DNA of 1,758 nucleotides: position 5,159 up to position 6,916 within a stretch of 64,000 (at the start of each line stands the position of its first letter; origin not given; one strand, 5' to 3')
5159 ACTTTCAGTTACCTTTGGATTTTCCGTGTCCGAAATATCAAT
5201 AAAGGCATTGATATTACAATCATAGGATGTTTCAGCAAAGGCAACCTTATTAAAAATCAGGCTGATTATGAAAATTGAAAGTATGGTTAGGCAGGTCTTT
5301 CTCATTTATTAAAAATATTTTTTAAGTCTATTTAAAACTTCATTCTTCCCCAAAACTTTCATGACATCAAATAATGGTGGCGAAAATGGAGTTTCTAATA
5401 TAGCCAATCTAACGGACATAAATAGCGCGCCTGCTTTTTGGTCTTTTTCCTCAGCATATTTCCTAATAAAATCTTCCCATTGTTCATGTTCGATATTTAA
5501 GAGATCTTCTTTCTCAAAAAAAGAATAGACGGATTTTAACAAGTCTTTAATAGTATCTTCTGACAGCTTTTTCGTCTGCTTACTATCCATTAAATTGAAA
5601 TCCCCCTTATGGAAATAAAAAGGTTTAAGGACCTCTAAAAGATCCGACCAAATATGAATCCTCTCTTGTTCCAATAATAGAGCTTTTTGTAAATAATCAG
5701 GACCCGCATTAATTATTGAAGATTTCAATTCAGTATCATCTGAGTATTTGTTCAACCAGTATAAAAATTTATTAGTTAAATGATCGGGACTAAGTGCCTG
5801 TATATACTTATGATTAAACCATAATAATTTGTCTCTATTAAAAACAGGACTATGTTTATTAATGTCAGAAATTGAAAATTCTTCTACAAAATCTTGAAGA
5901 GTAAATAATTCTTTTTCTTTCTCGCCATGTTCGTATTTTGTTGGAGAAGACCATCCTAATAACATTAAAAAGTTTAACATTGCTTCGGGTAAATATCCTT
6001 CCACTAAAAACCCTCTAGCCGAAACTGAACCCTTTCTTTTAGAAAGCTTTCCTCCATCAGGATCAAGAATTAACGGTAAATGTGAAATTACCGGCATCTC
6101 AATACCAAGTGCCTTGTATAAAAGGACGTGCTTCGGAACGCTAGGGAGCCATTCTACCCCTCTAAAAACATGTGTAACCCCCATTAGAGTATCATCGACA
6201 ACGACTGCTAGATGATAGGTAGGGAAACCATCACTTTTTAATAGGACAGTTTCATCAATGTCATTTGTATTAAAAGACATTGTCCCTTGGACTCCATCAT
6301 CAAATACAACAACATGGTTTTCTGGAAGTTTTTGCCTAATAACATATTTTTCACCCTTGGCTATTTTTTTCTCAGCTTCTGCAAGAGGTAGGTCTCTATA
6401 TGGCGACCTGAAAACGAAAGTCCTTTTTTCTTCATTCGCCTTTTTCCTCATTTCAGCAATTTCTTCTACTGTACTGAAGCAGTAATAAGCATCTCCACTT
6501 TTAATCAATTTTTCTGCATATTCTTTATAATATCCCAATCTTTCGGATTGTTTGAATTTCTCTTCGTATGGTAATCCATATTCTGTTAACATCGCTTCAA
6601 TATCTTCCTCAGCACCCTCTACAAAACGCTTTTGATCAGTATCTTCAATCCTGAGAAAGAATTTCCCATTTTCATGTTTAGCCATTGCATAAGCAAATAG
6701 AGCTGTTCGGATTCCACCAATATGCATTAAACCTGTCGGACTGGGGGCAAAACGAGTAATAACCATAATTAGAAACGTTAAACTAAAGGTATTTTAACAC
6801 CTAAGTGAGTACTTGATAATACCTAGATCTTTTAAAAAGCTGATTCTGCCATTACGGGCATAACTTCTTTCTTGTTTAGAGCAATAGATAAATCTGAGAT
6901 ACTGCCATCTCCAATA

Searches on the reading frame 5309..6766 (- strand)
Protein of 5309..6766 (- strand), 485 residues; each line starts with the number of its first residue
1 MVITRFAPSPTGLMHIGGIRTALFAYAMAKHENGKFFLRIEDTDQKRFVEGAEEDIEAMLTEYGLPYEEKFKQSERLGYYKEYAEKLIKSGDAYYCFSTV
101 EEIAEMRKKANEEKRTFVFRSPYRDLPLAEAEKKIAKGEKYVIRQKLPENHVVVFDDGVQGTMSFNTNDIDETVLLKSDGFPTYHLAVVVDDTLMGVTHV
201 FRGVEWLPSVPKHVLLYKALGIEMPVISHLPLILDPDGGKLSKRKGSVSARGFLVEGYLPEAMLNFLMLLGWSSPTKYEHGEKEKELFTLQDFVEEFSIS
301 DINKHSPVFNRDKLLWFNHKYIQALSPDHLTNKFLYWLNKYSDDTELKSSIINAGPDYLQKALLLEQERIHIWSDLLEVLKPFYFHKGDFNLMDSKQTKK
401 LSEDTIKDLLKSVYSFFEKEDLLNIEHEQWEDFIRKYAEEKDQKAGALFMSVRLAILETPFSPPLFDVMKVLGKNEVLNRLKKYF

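Call 33: search_protein_families(library=pfam, proteins=[window:5309-6766:-], max_evalue=0.001)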
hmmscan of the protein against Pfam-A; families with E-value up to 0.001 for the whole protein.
window:5309-6766:- (485 aa): 2 families
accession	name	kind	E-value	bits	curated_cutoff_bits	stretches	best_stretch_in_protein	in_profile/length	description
PF00749.27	tRNA-synt_1c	-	1.8e-91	306.8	23.4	1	2-316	2-314/314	tRNA synthetases class I (E and Q), catalytic domain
PF19269.4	Anticodon_2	-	6.2e-23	82.2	23.6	1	355-483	12-139/141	Anticodon binding domain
